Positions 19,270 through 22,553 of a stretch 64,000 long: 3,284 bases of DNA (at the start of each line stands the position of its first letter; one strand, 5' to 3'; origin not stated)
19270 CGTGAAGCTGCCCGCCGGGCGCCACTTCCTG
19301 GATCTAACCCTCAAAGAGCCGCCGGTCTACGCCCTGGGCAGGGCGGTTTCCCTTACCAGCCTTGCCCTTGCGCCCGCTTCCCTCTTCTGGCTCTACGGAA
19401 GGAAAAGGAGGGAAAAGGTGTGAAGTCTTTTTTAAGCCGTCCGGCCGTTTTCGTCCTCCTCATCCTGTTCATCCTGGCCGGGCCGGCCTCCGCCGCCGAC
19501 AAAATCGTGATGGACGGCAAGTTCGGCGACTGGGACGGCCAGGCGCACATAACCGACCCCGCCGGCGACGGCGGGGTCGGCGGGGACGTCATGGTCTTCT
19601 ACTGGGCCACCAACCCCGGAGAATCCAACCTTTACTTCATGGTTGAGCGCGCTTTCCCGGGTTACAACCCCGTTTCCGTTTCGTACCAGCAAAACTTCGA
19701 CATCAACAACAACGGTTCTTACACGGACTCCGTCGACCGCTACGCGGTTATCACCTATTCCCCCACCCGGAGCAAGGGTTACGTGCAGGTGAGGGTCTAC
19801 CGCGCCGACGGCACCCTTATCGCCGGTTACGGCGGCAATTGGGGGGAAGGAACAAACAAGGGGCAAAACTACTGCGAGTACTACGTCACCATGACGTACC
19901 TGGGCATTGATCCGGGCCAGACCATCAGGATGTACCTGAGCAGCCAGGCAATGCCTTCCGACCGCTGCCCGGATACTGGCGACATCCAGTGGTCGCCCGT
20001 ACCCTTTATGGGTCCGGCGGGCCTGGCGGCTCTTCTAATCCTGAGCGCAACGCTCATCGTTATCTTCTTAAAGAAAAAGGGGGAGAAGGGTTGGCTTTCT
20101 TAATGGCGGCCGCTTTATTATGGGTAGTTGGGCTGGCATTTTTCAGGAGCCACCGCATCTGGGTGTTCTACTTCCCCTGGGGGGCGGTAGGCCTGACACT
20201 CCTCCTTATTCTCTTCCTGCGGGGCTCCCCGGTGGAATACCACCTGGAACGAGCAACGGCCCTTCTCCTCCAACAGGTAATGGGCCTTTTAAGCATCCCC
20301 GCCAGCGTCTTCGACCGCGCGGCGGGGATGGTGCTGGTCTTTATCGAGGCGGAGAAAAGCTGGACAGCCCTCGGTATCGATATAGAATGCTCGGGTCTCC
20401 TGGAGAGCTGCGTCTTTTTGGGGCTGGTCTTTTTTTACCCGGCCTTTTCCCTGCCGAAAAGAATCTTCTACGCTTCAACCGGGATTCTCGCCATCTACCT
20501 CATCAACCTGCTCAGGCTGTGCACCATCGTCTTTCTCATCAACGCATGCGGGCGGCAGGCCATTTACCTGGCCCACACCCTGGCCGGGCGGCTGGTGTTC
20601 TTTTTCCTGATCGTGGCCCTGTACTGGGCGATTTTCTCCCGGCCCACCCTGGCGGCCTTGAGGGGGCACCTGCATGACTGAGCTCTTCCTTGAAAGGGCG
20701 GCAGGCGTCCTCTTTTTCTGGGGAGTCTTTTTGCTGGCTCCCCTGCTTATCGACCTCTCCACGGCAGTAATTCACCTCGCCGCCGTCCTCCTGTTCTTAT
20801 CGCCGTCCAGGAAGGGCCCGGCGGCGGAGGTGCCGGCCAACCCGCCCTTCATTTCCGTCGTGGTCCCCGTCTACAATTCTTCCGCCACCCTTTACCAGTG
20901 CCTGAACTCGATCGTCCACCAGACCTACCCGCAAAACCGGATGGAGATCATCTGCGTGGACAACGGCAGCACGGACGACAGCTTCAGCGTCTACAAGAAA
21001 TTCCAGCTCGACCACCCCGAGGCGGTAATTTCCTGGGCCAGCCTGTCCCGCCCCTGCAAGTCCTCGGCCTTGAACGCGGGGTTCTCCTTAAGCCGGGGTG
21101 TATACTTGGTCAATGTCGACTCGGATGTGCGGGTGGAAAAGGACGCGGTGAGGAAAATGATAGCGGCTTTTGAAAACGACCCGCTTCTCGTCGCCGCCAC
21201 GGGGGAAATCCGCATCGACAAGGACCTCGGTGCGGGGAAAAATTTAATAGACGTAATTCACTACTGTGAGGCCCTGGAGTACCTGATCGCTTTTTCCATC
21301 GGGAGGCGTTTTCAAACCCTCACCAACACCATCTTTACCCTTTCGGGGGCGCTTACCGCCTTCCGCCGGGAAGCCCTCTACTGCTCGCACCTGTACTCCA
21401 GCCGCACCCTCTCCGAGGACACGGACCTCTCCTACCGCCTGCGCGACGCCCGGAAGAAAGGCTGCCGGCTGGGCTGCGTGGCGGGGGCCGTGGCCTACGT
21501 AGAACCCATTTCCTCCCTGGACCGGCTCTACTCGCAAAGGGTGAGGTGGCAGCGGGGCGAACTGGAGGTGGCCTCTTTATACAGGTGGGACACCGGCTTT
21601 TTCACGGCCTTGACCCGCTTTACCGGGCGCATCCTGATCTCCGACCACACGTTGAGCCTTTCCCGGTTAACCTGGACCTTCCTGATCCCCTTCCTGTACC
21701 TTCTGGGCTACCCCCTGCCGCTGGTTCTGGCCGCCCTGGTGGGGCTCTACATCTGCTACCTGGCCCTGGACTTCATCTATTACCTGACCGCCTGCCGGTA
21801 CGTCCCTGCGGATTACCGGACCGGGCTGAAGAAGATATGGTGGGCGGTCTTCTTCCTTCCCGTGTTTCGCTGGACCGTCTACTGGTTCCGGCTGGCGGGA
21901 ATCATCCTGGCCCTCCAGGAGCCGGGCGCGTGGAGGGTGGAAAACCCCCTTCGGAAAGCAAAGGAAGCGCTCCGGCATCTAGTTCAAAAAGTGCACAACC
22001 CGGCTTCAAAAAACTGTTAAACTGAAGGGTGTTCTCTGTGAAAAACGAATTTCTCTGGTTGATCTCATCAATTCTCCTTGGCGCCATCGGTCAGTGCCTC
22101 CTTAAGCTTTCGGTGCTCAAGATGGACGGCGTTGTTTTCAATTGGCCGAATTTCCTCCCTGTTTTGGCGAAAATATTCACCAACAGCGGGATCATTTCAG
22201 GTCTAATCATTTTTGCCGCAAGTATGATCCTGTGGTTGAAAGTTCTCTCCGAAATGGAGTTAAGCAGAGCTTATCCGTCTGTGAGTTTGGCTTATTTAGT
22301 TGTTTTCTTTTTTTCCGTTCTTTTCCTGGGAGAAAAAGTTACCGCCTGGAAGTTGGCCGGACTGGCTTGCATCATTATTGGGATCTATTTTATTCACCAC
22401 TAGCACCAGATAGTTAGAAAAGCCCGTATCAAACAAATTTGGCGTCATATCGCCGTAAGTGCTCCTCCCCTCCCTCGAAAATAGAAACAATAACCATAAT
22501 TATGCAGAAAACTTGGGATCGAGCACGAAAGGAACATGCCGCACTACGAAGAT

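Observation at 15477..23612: Translationally coupled exosortase (XrtG-like) envelope cluster with a complete lipid-linked glycosylation module and a DivIVA-domain protein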

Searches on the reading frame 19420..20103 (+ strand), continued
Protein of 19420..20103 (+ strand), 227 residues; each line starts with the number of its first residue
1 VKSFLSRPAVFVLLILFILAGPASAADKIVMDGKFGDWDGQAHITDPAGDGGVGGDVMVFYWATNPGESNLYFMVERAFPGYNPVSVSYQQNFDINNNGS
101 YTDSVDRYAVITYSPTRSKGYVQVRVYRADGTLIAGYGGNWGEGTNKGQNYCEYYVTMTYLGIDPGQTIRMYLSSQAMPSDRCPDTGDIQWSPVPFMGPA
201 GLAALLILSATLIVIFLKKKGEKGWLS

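Call 79: search_protein_families(library=pfam, alignment_id=A4, max_evalue=0.05)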
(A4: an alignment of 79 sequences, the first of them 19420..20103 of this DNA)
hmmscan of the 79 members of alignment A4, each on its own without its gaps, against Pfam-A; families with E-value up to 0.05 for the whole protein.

A. member 1, window:19420-20103:+ (227 aa): 0 families

B. families by the number of members that match (of 79 scanned): 12 families
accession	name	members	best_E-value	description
PF20009.4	GEVED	7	0.001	GEVED domain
PF01788.22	PsbJ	1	0.0071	PsbJ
PF04956.18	TrbC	1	0.009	TrbC/VIRB2 pilin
PF00746.26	Gram_pos_anchor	1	0.0093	LPXTG cell wall anchor motif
PF24880.1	DUF7738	1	0.016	Domain of unknown function (DUF7738)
PF12555.13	SteA-like_C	1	0.029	SteA-like C-terminal domain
PF04995.19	CcmD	1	0.031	Heme exporter protein D (CcmD)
PF16587.10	DUF5061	1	0.032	17 kDa common-antigen outer membrane protein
PF22211.2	Tsi3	1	0.034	Type six secretion immunity 3 domain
PF17870.6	Insulin_TMD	1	0.036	Insulin receptor trans-membrane segment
PF09586.16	YfhO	1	0.037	Bacterial membrane protein YfhO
PF19868.4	DUF6341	1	0.038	Family of unknown function (DUF6341)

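Call 85: search_protein_families(library=ncbifam, alignment_id=A7, max_evalue=0.001)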
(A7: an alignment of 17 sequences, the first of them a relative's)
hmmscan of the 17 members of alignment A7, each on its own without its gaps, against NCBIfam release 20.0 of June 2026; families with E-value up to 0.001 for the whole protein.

A. member 1, P0219 (223 aa): 1 family
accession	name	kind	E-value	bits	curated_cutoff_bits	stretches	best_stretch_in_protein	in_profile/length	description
TIGR04145.2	Firmicu_CTERM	equivalog_domain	1.3e-11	44.7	50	1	32-214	4-188/191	Firmicu-CTERM sorting domain-containing protein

B. families by the number of members that match (of 17 scanned): 1 family
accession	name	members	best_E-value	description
TIGR04145.2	Firmicu_CTERM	16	1.3e-11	Firmicu-CTERM sorting domain-containing protein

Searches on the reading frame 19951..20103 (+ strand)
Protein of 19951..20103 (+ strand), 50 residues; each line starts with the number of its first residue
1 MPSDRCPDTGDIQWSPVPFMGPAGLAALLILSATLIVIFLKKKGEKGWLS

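Call 14: search_protein_families(library=ncbifam, proteins=[window:19951-20103:+], max_evalue=10)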
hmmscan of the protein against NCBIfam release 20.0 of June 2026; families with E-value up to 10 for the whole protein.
window:19951-20103:+ (50 aa): 2 families
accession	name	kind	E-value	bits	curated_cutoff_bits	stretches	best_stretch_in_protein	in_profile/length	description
NF045529.2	Heimdall-CTERM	domain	0.096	13.1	24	1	25-43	8-25/26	Heimdall-CTERM domain-containing surface protein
TIGR01167.1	LPXTG_anchor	domain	0.38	11.5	15.9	0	24-43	14-32/34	LPXTG cell wall anchor domain-containing protein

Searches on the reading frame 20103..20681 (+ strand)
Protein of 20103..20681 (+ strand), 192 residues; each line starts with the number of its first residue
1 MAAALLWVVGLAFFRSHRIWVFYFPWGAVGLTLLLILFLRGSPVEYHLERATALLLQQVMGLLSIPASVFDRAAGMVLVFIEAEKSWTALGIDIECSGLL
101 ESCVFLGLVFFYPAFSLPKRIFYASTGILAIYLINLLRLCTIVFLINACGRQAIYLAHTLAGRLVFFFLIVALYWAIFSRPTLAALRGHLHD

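Call 3: search_protein_families(library=ncbifam, proteins=[window:20103-20681:+], max_evalue=0.01)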
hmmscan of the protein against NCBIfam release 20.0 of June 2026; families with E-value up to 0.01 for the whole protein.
window:20103-20681:+ (192 aa): 9 families
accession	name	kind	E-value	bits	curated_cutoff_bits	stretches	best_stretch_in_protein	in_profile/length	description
TIGR03110.1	exosort_Gpos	exception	1.2e-35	123.1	102.75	1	4-183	7-181/187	exosortase family protein XrtG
TIGR04178.1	exo_archaeo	signature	5.4e-15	55.5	23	1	92-178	3-92/97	exosortase/archaeosortase family protein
NF046081.1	exosort_XrtX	exception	3.1e-12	46.7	170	1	43-179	31-159/168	exosortase X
NF012138.0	exosort_XrtR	exception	9.6e-08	32.3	150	1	67-171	39-146/160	exosortase R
TIGR04144.1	archaeo_VPXXXP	exception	4e-05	23.6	150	1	29-157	12-130/156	archaeosortase B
NF046083.1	exosort_XrtY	exception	4.7e-05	23.3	160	1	90-176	83-167/168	exosortase Y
TIGR04175.1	archaeo_artD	exception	0.00011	22.2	125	1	90-175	55-138/150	archaeosortase D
NF012139.0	exosort_XrtP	exception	0.0019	18.2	200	1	107-167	80-142/159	exosortase P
TIGR04293.1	archaeo_artF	exception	0.0052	16.8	150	1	58-174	45-152/166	archaeosortase family protein ArtF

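Call 4: search_protein_families(library=pfam, proteins=[window:20103-20681:+], max_evalue=0.01)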
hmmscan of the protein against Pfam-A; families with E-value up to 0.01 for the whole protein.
window:20103-20681:+ (192 aa): 0 families

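Call 18: find_homologous_proteins(query=window:20103-20681:+, max_evalue=0.001)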
Query window:20103-20681:+ (192 aa): 17 proteins with E <= 0.001 among 937 candidates.
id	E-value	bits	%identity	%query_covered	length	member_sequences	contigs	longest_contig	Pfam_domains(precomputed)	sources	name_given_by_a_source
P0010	9.8e-118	409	100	100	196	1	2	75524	-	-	-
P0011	1.9e-99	349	85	99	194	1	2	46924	PF09721.16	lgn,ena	-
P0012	1.0e-96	340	82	100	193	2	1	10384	PF09721.16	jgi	jgi:exosortase family protein XrtG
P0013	3.8e-94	332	81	99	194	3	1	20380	PF09721.16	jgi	jgi:exosortase family protein XrtG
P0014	9.1e-94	331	82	99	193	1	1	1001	PF09721.16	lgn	-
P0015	1.1e-66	242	60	98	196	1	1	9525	PF09721.16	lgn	-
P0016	1.9e-65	238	63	97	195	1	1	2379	PF09721.16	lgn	-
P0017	8.8e-60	220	52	99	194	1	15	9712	-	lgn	-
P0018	3.4e-58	215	51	98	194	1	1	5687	PF09721.16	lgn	-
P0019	7.2e-58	214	50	97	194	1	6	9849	PF09721.16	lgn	-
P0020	9.0e-55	204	52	97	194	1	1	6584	-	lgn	-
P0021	8.1e-34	135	44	93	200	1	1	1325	PF09721.16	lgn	-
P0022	1.5e-32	131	41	93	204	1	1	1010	-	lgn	-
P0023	9.8e-25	106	38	96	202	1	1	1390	PF09721.16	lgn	-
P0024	4.5e-24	103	37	99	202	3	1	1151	PF09721.16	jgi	-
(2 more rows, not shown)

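Call 21: find_related_loci(query=A1, collection=genome_contigs, flank=10000)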
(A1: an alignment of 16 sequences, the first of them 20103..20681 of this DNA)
Query A1 (192 aa) in genome_contigs; peptide patterns used: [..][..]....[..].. (x = any residue, [..] = any of these).
57 stretches matched a pattern; 40 encode a relative of the query (tblastn E <= 1e-3); 40 distinct loci.
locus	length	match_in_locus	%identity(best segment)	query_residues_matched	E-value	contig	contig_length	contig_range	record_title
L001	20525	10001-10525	56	13-187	1e-64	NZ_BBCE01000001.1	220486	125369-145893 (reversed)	Syntrophomonas palmitatica JCM 14374, whole genome shotgun sequence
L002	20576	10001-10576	50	1-192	1e-64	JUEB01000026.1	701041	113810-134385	MAG: Peptococcaceae bacterium BICA1-7 BICA1a_1172615, whole genome shotgun sequence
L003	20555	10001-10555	51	3-187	2e-61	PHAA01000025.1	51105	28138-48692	MAG: Firmicutes bacterium HGW-Firmicutes-15 bjp_ig2069_scaffold_387, whole genome shotgun sequence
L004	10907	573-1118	52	3-184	3e-60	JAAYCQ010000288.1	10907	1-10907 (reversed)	MAG: Syntrophomonadaceae bacterium isolate AS06rmzACSIP_469 740878_AS06, whole genome shotgun sequence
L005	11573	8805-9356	51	3-186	2e-59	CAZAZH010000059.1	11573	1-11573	MAG TPA_asm: uncultured Syntrophomonas sp. isolate binchicken_co45_545 genome assembly, contig: NODE_10246_length_11573_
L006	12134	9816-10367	51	3-186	2e-59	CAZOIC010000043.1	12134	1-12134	MAG TPA_asm: uncultured Syntrophomonas sp. isolate binchicken_co39_462 genome assembly, contig: NODE_12494_length_12134_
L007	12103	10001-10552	51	3-186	2e-59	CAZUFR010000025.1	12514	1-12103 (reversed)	MAG TPA_asm: uncultured Syntrophomonas sp. isolate binchicken_co157_388 genome assembly, contig: NODE_12175_length_12514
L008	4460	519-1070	51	3-186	2e-59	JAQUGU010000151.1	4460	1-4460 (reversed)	MAG: Syntrophomonadaceae bacterium isolate STCSWMC_231 NODE_74145_length_4460_cov_11.491576_ST_CSWMC, whole genome shotg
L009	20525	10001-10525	54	13-187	1e-58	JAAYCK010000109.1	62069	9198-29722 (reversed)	MAG: Syntrophomonadaceae bacterium isolate AS06rmzACSIP_426 505242_AS06, whole genome shotgun sequence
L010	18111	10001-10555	50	3-187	2e-57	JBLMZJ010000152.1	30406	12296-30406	MAG: Deltaproteobacteria bacterium isolate MAG206 PRJNA951521_bin62_renamed_151, whole genome shotgun sequence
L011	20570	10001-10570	40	3-192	4e-51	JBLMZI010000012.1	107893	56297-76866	MAG: Solirubrobacterales bacterium isolate MAG207 PRJNA951521_bin63_renamed_11, whole genome shotgun sequence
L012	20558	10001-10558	45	6-190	3e-39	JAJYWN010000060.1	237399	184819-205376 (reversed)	MAG: Bacillota bacterium isolate FK3.bin120 NODE_41_length_237399_cov_1.680708, whole genome shotgun sequence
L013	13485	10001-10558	40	3-186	2e-38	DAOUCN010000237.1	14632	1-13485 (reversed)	MAG TPA_asm: Chloroflexota bacterium isolate H81_825 571271, whole genome shotgun sequence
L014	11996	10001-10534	42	5-183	2e-38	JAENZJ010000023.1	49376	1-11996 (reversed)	MAG: Thermincola ferriacetica isolate BM5_bin.4 BM5_bin4_NODE_240_length_49376_cov_8.648324, whole genome shotgun sequen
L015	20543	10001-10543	42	5-186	1e-37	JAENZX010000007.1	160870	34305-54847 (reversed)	MAG: Thermincola ferriacetica isolate BM5_bin.18 BM5_bin18_NODE_43_length_160870_cov_8.761334, whole genome shotgun sequ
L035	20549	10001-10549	36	3-183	2e-26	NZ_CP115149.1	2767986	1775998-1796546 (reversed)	Tepidiforma flava strain YIM 72310 chromosome, complete genome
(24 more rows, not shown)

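Call 58: search_protein_families(library=pfam, proteins=[L035:7894-8415:+, L035:8361-9977:+, L035:12018-13250:+, L035:6312-7526:+, L035:5275-6396:+, L035:14173-15741:+], max_evalue=0.001)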
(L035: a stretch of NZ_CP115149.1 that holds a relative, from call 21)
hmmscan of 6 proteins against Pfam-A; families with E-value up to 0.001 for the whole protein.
L035:7894-8415:+ (173 aa): 1 family
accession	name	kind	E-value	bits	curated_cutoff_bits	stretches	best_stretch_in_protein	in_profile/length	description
PF01242.24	PTPS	-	2.8e-19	69.7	22.4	1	57-167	8-119/121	6-pyruvoyl tetrahydropterin synthase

L035:8361-9977:+ (538 aa): 0 families

L035:12018-13250:+ (410 aa): 1 family
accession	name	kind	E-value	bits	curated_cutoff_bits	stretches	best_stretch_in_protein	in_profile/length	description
PF02515.22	CoA_transf_3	-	1.6e-137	458.9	23.3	1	6-374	1-366/366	CoA-transferase family III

L035:6312-7526:+ (404 aa): 0 families

L035:5275-6396:+ (373 aa): 0 families

L035:14173-15741:+ (522 aa): 2 families
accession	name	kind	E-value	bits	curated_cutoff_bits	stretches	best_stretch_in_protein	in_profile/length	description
PF03109.22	ABC1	-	2.9e-64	217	22.9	1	161-395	2-238/244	ABC1 atypical kinase-like domain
PF01636.29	APH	-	3.6e-06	27.3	23.2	1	268-334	32-102/239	Phosphotransferase enzyme family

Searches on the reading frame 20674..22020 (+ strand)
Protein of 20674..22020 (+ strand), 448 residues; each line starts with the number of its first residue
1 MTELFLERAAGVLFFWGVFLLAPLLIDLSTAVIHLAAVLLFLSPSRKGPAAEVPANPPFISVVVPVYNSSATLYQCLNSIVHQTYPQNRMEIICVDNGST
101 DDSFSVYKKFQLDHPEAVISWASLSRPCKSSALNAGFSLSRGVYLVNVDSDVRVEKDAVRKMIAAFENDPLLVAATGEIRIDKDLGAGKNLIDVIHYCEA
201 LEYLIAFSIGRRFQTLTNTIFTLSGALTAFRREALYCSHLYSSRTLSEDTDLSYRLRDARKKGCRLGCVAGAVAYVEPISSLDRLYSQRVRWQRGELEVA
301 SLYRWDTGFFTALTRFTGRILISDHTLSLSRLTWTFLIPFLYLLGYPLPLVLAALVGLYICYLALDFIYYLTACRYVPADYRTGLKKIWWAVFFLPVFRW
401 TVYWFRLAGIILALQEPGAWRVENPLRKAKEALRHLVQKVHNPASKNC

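Call 3: search_protein_families(library=ncbifam, proteins=[window:20674-22020:+], max_evalue=0.01)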
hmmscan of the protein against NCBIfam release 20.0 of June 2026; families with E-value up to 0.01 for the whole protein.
window:20674-22020:+ (448 aa): 22 families
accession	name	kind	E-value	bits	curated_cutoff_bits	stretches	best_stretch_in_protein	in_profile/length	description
TIGR03111.1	glyc2_xrt_Gpos1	hypoth_equivalog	9.3e-106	354.2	363.95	1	13-438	7-431/439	TIGR03111 family XrtG-associated glycosyltransferase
TIGR03937.1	PgaC_IcaA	equivalog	1.8e-34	119.4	422.3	1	55-401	42-377/407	poly-beta-1,6-N-acetyl-D-glucosamine synthase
NF007482.0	PRK10073.1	equivalog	2.6e-17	62.9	423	1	58-176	6-120/334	glycosyltransferase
TIGR03965.1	mycofact_glyco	equivalog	1.9e-16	60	280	1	54-296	71-300/467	mycofactocin biosynthesis glycosyltransferase MftF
NF041875.1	EPS_EpsD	equivalog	1.9e-15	57.1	370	1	60-276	1-206/325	exopolysaccharide biosynthesis glycosyltransferase EpsD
TIGR04242.1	nodulat_NodC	equivalog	4.5e-15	55.5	550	1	56-295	46-283/395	chitooligosaccharide synthase NodC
TIGR04283.1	glyco_like_mftF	equivalog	2.8e-12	46.7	182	1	60-185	1-115/221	TIGR04283 family arsenosugar biosynthesis glycosyltransferase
NF047683.1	TeichurnBiosyTuaG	equivalog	3.8e-11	43.1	400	1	57-203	5-145/252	teichuronic acid biosynthesis protein TuaG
TIGR03472.1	HpnI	equivalog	4.3e-11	42.3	310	1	28-294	13-270/373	bacteriohopanetetrol glucosamine biosynthesis glycosyltransferase HpnI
NF038299.1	EPS_HpsN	equivalog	1.3e-10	40.8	425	1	58-240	1-182/317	hormogonium polysaccharide biosynthesis glycosyltransferase HpsN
NF053739.1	GlytfEpsEBac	equivalog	3.2e-09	36.2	450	1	58-183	1-125/265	glycosyltransferase EpsE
NF047588.1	GlcsyltransPgfSStrep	equivalog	4.2e-09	36.1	500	1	60-174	3-118/308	glycosyltransferase PgfS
NF007986.1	PRK10714.1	equivalog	8.2e-09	34.9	529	1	60-175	8-124/316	undecaprenyl-phosphate 4-deoxy-4-formamido-L-arabinose transferase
NF038302.1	EPS_HpsE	equivalog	4.9e-08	32.3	300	1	60-190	3-135/307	hormogonium polysaccharide biosynthesis glycosyltransferase HpsE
NF045692.1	OglycostaseCruG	equivalog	5e-07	29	600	1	24-168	6-154/386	2'-O-glycosyltransferase CruG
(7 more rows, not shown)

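Call 4: search_protein_families(library=pfam, proteins=[window:20674-22020:+], max_evalue=0.01)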
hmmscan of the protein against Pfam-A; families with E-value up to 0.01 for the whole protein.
window:20674-22020:+ (448 aa): 6 families
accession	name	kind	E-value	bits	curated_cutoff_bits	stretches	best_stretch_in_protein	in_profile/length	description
PF00535.33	Glycos_transf_2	-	2.2e-25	90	23.3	1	61-235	1-164/168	Glycosyl transferase family 2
PF13641.12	Glyco_tranf_2_3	-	1.3e-15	58.5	27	1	57-295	1-230/230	Glycosyltransferase like family 2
PF13632.12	Glyco_trans_2_3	-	6.2e-12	46.2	27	1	147-364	4-194/198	Glycosyl transferase family group 2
PF03142.21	Chitin_synth_2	-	6.9e-08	32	27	1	144-234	204-288/527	Chitin synthase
PF13506.12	Glyco_transf_21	-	3.7e-05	23.7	21.7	1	129-294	18-174/174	Glycosyl transferase family 21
PF10111.15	Glyco_tranf_2_2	-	5.1e-05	23.3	27.3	1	61-164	1-104/276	Glycosyltransferase like family 2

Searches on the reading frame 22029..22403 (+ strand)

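Call 3: search_protein_families(library=ncbifam, proteins=[window:22029-22403:+], max_evalue=0.01)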
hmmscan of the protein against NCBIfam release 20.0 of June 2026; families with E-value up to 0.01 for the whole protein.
window:22029-22403:+ (124 aa): 3 families
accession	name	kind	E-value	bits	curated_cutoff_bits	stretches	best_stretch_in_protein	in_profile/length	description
NF002816.2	PRK02971.1-2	equivalog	1.3e-16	61.1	99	1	9-123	1-117/120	4-amino-4-deoxy-L-arabinose-phosphoundecaprenol flippase subunit ArnF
NF011625.2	PRK15051.1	equivalog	8.1e-07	29.2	92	1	58-121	43-106/111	4-amino-4-deoxy-L-arabinose-phosphoundecaprenol flippase subunit ArnE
NF007767.1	PRK10452.1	equivalog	0.0044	17.2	122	1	52-122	30-101/120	multidrug/spermidine efflux SMR transporter subunit MdtJ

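Call 4: search_protein_families(library=pfam, proteins=[window:22029-22403:+], max_evalue=0.01)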
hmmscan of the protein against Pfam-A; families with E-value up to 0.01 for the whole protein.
window:22029-22403:+ (124 aa): 1 family
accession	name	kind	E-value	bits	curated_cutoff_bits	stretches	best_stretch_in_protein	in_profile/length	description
PF00892.27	EamA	-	5.5e-08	33.6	28.2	1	53-122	64-133/135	EamA-like transporter family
